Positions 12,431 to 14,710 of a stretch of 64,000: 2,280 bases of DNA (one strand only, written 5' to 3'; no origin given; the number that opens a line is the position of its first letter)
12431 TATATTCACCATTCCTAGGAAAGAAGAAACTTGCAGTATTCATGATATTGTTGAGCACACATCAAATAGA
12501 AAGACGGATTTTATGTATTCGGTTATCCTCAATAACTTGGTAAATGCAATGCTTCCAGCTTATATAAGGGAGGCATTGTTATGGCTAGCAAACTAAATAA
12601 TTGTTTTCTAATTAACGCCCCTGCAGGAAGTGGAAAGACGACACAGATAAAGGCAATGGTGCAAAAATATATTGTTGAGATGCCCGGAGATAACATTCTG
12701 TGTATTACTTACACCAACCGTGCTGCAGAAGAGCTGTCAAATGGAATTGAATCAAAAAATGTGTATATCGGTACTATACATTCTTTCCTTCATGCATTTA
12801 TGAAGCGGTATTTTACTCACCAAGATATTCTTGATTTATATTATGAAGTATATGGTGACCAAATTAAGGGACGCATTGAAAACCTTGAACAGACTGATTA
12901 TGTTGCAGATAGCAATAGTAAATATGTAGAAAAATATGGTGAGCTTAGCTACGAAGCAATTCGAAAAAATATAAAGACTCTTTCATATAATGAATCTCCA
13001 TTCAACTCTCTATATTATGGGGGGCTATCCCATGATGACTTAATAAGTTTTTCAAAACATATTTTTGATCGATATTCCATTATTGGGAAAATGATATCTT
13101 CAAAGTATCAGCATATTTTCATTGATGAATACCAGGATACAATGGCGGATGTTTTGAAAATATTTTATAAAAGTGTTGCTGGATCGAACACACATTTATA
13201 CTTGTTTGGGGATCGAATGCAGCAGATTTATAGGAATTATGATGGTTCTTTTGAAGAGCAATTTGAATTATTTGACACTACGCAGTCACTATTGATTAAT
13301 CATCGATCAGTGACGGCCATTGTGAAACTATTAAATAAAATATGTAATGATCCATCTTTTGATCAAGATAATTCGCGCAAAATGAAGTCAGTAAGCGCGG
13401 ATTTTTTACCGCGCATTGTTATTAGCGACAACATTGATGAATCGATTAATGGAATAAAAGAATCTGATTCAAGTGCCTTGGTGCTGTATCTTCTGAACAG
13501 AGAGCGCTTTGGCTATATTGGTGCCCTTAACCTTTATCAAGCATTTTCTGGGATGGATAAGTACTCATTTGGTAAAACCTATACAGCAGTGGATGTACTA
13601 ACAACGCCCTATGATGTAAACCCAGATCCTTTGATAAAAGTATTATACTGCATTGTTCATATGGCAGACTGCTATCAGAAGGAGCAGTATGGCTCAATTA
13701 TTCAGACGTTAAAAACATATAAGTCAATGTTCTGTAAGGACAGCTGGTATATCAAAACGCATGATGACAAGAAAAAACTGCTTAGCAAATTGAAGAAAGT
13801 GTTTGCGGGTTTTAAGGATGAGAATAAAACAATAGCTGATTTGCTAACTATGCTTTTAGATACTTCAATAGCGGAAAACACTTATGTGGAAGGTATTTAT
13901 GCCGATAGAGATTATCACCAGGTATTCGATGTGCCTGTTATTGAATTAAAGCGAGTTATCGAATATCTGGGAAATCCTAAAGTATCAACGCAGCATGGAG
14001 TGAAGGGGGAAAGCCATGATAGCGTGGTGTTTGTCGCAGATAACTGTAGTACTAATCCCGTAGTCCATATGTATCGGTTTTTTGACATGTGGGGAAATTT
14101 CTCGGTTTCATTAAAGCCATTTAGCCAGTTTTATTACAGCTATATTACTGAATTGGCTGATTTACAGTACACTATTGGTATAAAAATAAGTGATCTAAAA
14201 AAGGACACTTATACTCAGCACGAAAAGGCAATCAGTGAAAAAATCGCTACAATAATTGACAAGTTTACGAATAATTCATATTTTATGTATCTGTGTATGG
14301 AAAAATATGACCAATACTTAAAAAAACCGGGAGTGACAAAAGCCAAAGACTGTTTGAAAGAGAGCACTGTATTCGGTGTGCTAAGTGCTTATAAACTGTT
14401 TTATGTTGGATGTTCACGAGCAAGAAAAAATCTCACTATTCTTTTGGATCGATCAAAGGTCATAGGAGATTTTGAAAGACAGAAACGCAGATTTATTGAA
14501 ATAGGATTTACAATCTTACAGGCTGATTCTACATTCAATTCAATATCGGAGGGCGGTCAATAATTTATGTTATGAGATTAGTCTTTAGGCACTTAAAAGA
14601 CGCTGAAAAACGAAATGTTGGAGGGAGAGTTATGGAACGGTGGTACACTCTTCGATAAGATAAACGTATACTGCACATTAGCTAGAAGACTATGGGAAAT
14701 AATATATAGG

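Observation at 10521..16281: Gabija-like OLD nuclease and UvrD helicase pair followed by a Ser/Thr kinase with an unknown C-terminal domain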

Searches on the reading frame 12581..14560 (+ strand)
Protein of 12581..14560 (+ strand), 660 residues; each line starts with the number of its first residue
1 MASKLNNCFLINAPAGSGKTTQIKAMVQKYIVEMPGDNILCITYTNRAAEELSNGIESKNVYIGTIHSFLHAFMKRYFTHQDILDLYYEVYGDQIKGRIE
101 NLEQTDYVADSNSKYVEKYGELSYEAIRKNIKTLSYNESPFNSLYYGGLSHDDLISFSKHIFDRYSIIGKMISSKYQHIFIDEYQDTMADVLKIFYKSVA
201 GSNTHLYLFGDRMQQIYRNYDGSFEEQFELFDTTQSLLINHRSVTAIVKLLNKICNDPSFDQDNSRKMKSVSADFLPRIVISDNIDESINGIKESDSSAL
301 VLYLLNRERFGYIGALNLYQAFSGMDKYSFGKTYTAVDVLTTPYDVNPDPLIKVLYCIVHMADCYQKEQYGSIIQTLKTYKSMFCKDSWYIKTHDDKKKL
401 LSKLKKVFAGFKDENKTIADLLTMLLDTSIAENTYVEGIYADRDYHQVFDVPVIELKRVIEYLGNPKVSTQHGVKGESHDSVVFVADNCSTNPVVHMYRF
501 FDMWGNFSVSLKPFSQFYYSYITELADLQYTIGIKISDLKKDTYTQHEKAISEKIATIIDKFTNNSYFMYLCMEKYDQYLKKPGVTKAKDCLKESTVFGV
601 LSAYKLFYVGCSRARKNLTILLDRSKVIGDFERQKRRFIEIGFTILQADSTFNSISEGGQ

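Call 4: search_protein_families(library=padloc, proteins=[window:12581-14560:+], max_evalue=0.01)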
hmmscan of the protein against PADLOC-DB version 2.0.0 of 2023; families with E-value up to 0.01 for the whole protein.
window:12581-14560:+ (660 aa): 50 families (the best 25 are shown)
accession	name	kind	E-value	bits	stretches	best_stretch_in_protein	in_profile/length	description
PDLC00109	GajB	-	1.3e-255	847.8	1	1-645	1-644/647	UrvD helicase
PDLC03802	RTasHel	-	5.4e-74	248.2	1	3-640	15-668/675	DRT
PDLC00135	GajB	-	6.1e-63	211.6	2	6-264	20-260/603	UrvD helicase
PDLC00111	GajB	-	4.6e-47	159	1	6-497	25-550/625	UrvD helicase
PDLC00125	GajB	-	5.4e-46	155.6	3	128-257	181-312/669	UrvD helicase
PDLC00143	GajB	-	6.4e-41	138.6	2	6-270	25-295/632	UrvD helicase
PDLC00128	GajB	-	1.5e-39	134.3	3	119-369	204-464/685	UrvD helicase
PDLC00113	GajB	-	9.9e-37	124.7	2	6-257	27-256/579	UrvD helicase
PDLC00119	GajB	-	1.6e-34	117.8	2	103-487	144-506/565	UrvD helicase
PDLC00127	GajB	-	7.5e-31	105.3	2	6-256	21-290/594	UrvD helicase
PDLC00137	GajB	-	1.1e-29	101.7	2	130-259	222-353/679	UrvD helicase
PDLC00115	GajB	-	9.4e-26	88.6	2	108-258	9-159/537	UrvD helicase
PDLC00132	GajB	-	1.9e-22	77.7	2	5-80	15-95/625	UrvD helicase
PDLC00118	GajB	-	3.3e-22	77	1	1-269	1-250/515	UrvD helicase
PDLC00117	GajB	-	4.3e-22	76.4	1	8-256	29-303/604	UrvD helicase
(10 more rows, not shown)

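Call 5: search_protein_families(library=pfam, proteins=[window:12581-14560:+], max_evalue=0.01)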
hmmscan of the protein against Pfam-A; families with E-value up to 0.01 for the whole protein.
window:12581-14560:+ (660 aa): 5 families
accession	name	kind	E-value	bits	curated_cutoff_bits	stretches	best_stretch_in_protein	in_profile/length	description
PF00580.27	UvrD-helicase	-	2.4e-25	90.2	23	1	5-218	12-254/271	UvrD/REP helicase N-terminal domain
PF13245.12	AAA_19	-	1.5e-17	64.5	25.1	1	6-217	11-131/134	AAA domain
PF01443.25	Viral_helicase1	-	4.2e-08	33.7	21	0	11-88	3-69/228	Viral superfamily 1 RNA helicase core domain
PF13604.12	AAA_30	-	6.2e-08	33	27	1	6-73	18-80/191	AAA domain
PF25199.1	nSTAND_NTPase5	-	0.0082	16.4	34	0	7-46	42-80/145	Novel STAND NTPase 5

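Call 7: search_protein_families(library=ncbifam, proteins=[window:12581-14560:+], max_evalue=0.01)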
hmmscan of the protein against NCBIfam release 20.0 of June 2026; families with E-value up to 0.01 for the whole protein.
window:12581-14560:+ (660 aa): 10 families
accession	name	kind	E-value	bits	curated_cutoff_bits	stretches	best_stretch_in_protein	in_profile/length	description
TIGR00609.1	recB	equivalog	1.9e-16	59.4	696.05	2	150-259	344-459/1175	exodeoxyribonuclease V subunit beta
TIGR01073.1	pcrA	equivalog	4.2e-15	55.2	911.2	2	148-261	182-299/725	DNA helicase PcrA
TIGR01075.1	uvrD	equivalog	6.1e-14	51.3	1144.45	1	8-256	19-293/715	DNA helicase II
NF008743.0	PRK11773.1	equivalog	2.2e-12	46.2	965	1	8-254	24-296/720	DNA helicase II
TIGR01074.1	rep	equivalog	1.8e-11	43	951.45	1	8-254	16-289/668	DNA helicase Rep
NF008276.0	PRK11054.1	equivalog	3.8e-09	35.6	543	1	110-218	368-474/684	DNA helicase IV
NF008172.0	PRK10919.1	equivalog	2.1e-06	26.2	1168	1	149-224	181-254/673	DNA helicase Rep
TIGR02784.1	addA_alphas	equivalog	5.1e-06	25.1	860.75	1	6-56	10-61/1138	double-strand break repair helicase AddA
NF008128.0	PRK10876.1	equivalog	0.00011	20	1697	1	149-255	349-461/1181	exodeoxyribonuclease V subunit beta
NF042913.1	CyRepA1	equivalog_domain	0.0019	17.1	200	1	7-60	3-52/595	plasmid replication protein, CyRepA1 family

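Call 35: find_homologous_proteins(query=window:12581-14560:+, max_evalue=1e-20)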
Query window:12581-14560:+ (660 aa): 2222 proteins with E <= 1e-20 among 8000 candidates; the best 120 are listed.
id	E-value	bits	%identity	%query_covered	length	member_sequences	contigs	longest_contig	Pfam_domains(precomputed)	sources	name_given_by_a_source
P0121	0.0e+0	1023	69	98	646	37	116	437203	PF01443.25,PF13604.13,PF13245.13,PF00580.28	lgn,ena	-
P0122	0.0e+0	1019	70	98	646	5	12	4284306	PF01443.25,PF13604.13,PF13245.13,PF00580.28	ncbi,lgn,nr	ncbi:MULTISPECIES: UvrD-helicase domain-containing protein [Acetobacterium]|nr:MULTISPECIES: UvrD-he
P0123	6.1e-298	1008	68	98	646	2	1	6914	PF01443.25,PF13604.13,PF13245.13,PF00580.28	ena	-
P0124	1.1e-294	997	68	98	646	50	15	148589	PF01443.25,PF13604.13,PF13245.13,PF00580.28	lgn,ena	-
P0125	2.9e-294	996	68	98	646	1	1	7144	PF01443.25,PF13604.13,PF13245.13,PF00580.28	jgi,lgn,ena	-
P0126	3.7e-292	989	66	98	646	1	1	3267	PF01443.25,PF13604.13,PF13245.13,PF00580.28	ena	-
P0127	5.7e-292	988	67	98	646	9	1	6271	PF01443.25,PF13604.13,PF13245.13,PF00580.28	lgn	-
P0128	9.2e-292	987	66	98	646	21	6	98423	PF01443.25,PF13604.13,PF13245.13,PF00580.28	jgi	jgi:DNA helicase II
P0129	5.2e-288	975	67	98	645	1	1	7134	PF01443.25,PF13604.13,PF13245.13,PF00580.28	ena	-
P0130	7.0e-284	961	66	98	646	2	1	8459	PF01443.25,PF13604.13,PF13245.13,PF00580.28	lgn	-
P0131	2.3e-283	960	70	94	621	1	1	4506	PF13245.13,PF00580.28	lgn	-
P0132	1.7e-280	950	66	98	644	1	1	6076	PF01443.25,PF13604.13,PF13245.13,PF00580.28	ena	-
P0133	3.6e-279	946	65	98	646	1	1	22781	PF01443.25,PF13604.13,PF13245.13,PF00580.28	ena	-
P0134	1.2e-277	941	64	98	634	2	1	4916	PF01443.25,PF13604.13,PF13245.13,PF00580.28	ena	-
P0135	2.3e-271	920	62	99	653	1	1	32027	PF01443.25,PF13604.13,PF13245.13,PF00580.28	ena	-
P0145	1.6e-264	897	62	98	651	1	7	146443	PF01443.25,PF13604.13,PF13245.13,PF00580.28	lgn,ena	-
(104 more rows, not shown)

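Call 38: find_encoding_contigs(protein=P0121, flank=6000, max_places=6)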
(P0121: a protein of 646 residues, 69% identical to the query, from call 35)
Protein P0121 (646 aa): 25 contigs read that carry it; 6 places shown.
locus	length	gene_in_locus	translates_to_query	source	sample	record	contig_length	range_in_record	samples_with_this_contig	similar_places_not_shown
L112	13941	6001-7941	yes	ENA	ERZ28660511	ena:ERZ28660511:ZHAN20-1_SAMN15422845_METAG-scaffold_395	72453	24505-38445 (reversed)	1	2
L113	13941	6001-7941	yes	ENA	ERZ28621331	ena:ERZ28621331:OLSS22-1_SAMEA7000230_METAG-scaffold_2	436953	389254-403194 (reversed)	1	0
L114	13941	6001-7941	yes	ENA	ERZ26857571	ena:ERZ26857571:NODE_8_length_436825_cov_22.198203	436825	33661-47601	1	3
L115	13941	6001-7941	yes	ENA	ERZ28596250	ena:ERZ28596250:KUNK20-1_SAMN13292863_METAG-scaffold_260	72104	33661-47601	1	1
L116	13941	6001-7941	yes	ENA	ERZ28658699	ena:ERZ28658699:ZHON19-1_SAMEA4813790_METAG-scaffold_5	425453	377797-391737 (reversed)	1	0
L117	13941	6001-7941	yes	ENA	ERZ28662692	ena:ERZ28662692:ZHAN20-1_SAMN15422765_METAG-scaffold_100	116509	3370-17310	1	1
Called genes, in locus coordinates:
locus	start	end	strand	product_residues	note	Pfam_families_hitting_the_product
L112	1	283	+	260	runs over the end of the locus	PF01026:TatD_DNase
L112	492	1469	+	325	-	PF03990:DUF348 (faint), PF07501:G5, PF06725:3D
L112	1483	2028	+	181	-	PF01751:Toprim, PF13662:Toprim_4 (weak), PF13331:DUF4093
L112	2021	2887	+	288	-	PF00398:RrnaAD, PF13649:Methyltransf_25 (faint)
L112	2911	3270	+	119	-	PF08821:CGGC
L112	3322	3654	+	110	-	-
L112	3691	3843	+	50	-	-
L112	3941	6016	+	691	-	PF02463:SMC_N (faint), PF13175:AAA_15, PF13476:AAA_23, PF13304:AAA_21 (weak), PF20469:OLD-like_TOPRIM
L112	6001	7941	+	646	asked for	PF00580:UvrD-helicase, PF01443:Viral_helicase1 (faint), PF13245:AAA_19, PF13604:AAA_30 (weak)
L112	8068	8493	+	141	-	PF00583:Acetyltransf_1, PF13673:Acetyltransf_10, PF13508:Acetyltransf_7, PF08445:FR47 (faint)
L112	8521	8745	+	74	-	PF08821:CGGC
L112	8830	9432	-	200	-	PF08281:Sigma70_r4_2, PF04545:Sigma70_r4 (weak)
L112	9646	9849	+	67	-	PF13560:HTH_31, PF01381:HTH_3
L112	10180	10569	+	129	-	PF12844:HTH_19 (weak), PF13443:HTH_26 (weak), PF01381:HTH_3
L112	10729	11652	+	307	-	PF01501:Glyco_transf_8, PF18404:Glyco_transf_24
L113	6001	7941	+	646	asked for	PF00580:UvrD-helicase, PF01443:Viral_helicase1 (faint), PF13245:AAA_19, PF13604:AAA_30 (weak)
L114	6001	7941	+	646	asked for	PF00580:UvrD-helicase, PF01443:Viral_helicase1 (faint), PF13245:AAA_19, PF13604:AAA_30 (weak)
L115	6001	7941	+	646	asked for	PF00580:UvrD-helicase, PF01443:Viral_helicase1 (faint), PF13245:AAA_19, PF13604:AAA_30 (weak)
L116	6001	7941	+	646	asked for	PF00580:UvrD-helicase, PF01443:Viral_helicase1 (faint), PF13245:AAA_19, PF13604:AAA_30 (weak)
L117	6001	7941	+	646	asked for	PF00580:UvrD-helicase, PF01443:Viral_helicase1 (faint), PF13245:AAA_19, PF13604:AAA_30 (weak)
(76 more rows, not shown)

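Call 41: find_encoding_contigs(protein=P0122, flank=5000, max_places=3)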
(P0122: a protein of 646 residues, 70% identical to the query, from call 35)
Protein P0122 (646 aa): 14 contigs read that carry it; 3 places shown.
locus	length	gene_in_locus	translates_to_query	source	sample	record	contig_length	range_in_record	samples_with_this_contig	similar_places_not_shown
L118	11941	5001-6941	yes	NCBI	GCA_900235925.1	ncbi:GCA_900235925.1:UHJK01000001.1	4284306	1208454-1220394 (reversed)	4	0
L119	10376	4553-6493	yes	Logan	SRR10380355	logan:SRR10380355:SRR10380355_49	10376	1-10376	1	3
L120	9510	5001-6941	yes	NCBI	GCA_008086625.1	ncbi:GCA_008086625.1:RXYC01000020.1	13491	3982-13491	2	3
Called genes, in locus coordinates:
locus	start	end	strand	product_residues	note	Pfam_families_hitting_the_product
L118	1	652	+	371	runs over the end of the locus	-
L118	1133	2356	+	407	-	-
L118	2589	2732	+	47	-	-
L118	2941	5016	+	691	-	PF13175:AAA_15, PF13476:AAA_23 (weak), PF13304:AAA_21 (weak), PF20469:OLD-like_TOPRIM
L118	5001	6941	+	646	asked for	PF00580:UvrD-helicase, PF01443:Viral_helicase1 (faint), PF13245:AAA_19, PF13604:AAA_30 (weak), PF00580:UvrD-helicase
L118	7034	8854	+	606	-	PF02810:SEC-C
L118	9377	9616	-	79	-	-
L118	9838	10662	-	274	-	PF03358:FMN_red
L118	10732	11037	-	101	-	PF01243:PNPOx_N (weak)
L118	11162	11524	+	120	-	PF01638:HxlR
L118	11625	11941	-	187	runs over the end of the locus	PF07796:DUF1638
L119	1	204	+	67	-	?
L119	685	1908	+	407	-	-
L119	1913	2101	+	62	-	-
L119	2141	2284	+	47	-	-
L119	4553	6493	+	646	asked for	PF00580:UvrD-helicase, PF01443:Viral_helicase1 (faint), PF13245:AAA_19, PF13604:AAA_30 (weak), PF00580:UvrD-helicase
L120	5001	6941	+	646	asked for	PF00580:UvrD-helicase, PF01443:Viral_helicase1 (faint), PF13245:AAA_19, PF13604:AAA_30 (weak), PF00580:UvrD-helicase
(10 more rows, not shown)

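Call 42: find_encoding_contigs(protein=P0145, flank=5000, max_places=3)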
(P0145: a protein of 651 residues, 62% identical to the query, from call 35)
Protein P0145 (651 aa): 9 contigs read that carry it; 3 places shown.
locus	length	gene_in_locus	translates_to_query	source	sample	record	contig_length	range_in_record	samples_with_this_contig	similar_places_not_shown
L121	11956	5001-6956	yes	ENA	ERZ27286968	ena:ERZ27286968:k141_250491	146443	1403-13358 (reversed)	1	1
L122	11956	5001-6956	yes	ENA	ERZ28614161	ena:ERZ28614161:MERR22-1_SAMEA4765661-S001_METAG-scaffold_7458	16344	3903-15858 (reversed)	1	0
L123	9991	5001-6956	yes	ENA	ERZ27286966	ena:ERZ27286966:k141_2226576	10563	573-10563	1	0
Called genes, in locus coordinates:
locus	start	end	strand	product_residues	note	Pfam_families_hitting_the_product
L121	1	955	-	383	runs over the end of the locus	PF13384:HTH_23 (faint), PF13276:HTH_21, PF00665:rve, PF13683:rve_3, PF13333:rve_2 (weak)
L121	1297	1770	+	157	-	-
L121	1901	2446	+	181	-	PF05068:MtlR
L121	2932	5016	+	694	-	PF02463:SMC_N (faint), PF13175:AAA_15, PF13476:AAA_23 (weak), PF13304:AAA_21 (faint), PF20469:OLD-like_TOPRIM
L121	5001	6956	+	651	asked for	PF00580:UvrD-helicase, PF01443:Viral_helicase1 (faint), PF13245:AAA_19, PF13604:AAA_30 (faint), PF00580:UvrD-helicase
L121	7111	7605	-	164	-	PF12728:HTH_17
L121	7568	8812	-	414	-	PF13102:Phage_int_SAM_5 (weak), PF14659:Phage_int_SAM_3, PF00589:Phage_integrase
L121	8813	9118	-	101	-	PF12728:HTH_17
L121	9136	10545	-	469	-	PF03432:Relaxase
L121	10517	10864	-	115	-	PF21983:NikA-like, PF05713:MobC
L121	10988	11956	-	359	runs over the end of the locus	PF13481:AAA_25, PF03796:DnaB_C (faint)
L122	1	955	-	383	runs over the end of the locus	PF13384:HTH_23 (faint), PF13276:HTH_21, PF00665:rve, PF13683:rve_3, PF13333:rve_2 (weak)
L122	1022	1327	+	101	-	-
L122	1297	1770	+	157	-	-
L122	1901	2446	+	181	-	PF05068:MtlR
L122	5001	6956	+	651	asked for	PF00580:UvrD-helicase, PF01443:Viral_helicase1 (faint), PF13245:AAA_19, PF13604:AAA_30 (faint), PF00580:UvrD-helicase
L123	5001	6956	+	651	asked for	PF00580:UvrD-helicase, PF01443:Viral_helicase1 (faint), PF13245:AAA_19, PF13604:AAA_30 (faint), PF00580:UvrD-helicase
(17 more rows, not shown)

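Call 79: search_solved_structures(query=window:12581-14560:+, max_evalue=0.001, show_alignments=1)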
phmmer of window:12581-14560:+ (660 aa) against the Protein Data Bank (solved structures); distinct sequences matched with E-value up to 0.001: 13.
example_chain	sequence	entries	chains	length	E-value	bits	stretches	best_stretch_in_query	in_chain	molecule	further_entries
2pjr_A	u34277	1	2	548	1.8e-09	39.9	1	136-254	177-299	PROTEIN (HELICASE PCRA)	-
1pjr_A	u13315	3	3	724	3.7e-09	38.9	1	136-254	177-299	PCRA | ATP-DEPENDENT HELICASE PCRA | HELICASE PCRA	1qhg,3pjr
8iud_A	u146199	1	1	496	5.1e-08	35.2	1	9-230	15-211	Gabija protein GajB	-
8jqb_E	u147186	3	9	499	5.2e-08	35.1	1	9-230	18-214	Gabija protein GajB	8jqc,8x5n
8sm3_B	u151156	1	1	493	5.2e-08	35.1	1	9-229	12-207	Gabija protein GajB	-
8j4t_G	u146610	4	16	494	5.4e-08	35.1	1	9-229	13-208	Gabija protein GajB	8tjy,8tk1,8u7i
4c2u_A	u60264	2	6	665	8.4e-05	24.5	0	148-259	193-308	DNA HELICASE II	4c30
1qhh_B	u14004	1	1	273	8.5e-05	24.5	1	143-254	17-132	PROTEIN (PCRA (SUBUNIT))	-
9dci_A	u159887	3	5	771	9.3e-05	24.4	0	147-255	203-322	ATP-dependent DNA helicase UvrD1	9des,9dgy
4c2t_A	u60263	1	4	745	0.00013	23.9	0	148-259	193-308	DNA HELICASE II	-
1uaa_A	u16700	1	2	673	0.0002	23.3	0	10-231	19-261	PROTEIN (ATP-DEPENDENT DNA HELICASE REP.)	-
3lfu_A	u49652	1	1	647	0.0008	21.3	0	9-231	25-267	DNA helicase II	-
2is1_A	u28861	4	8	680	0.00094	21.1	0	9-231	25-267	DNA helicase II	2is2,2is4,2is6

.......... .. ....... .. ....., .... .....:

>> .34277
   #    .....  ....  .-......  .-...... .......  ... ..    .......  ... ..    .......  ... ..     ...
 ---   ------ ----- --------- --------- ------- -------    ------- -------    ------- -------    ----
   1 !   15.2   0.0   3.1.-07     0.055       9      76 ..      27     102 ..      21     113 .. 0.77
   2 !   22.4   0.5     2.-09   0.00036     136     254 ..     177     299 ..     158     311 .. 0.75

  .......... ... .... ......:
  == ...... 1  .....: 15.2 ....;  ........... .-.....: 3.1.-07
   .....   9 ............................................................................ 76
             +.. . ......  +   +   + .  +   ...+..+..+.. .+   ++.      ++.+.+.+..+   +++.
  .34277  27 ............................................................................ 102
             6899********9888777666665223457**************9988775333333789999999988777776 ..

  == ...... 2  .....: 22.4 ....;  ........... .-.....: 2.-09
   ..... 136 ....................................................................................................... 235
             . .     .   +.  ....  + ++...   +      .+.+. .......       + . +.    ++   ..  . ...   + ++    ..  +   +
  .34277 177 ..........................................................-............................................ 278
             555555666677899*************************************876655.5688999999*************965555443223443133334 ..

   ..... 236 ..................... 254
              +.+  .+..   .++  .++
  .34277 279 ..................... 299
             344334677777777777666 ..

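Call 82: find_related_loci(query=window:12581-14560:+, collection=viral_contigs, flank=6000)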
Query window:12581-14560:+ (660 aa) in viral_contigs; peptide patterns used: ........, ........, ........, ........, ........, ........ (x = any residue, [..] = any of these).
1 stretches matched a pattern, but none encodes a relative of the query by tblastn (E <= 1e-3).

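Call 83: find_encoding_contigs(protein=P0124, flank=4000, max_places=3)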
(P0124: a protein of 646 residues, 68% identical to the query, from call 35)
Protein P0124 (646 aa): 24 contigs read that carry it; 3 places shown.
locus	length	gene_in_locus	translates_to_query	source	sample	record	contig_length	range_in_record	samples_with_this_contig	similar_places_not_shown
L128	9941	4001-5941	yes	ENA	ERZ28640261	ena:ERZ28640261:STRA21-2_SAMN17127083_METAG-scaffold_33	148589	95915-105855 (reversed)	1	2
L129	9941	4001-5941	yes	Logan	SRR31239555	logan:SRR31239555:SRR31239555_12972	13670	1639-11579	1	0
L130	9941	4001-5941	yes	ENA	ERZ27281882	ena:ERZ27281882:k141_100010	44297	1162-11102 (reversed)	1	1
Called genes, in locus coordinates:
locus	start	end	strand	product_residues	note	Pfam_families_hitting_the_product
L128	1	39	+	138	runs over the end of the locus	-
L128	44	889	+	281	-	PF13401:AAA_22 (faint), PF00004:AAA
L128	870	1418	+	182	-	-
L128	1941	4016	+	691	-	PF02463:SMC_N (faint), PF11398:DUF2813 (faint), PF13175:AAA_15, PF13476:AAA_23 (weak), PF13304:AAA_21 (weak), PF20469:OLD-like_TOPRIM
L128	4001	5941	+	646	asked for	PF00580:UvrD-helicase, PF01443:Viral_helicase1 (faint), PF13245:AAA_19, PF13604:AAA_30 (weak)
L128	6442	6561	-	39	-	-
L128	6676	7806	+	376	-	-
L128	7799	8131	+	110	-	-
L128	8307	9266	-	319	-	PF28043:KwaA, PF00589:Phage_integrase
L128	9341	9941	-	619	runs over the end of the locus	PF09820:AAA-ATPase_like, PF08011:PDDEXK_9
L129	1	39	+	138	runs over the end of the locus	-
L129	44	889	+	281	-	PF13401:AAA_22 (faint), PF00004:AAA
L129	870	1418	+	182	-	-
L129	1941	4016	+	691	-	PF11398:DUF2813 (faint), PF13175:AAA_15, PF13476:AAA_23 (weak), PF13304:AAA_21 (faint), PF20469:OLD-like_TOPRIM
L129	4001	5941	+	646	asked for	PF00580:UvrD-helicase, PF01443:Viral_helicase1 (faint), PF13245:AAA_19, PF13604:AAA_30 (weak)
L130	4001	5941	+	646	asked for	PF00580:UvrD-helicase, PF01443:Viral_helicase1 (faint), PF13245:AAA_19, PF13604:AAA_30 (weak)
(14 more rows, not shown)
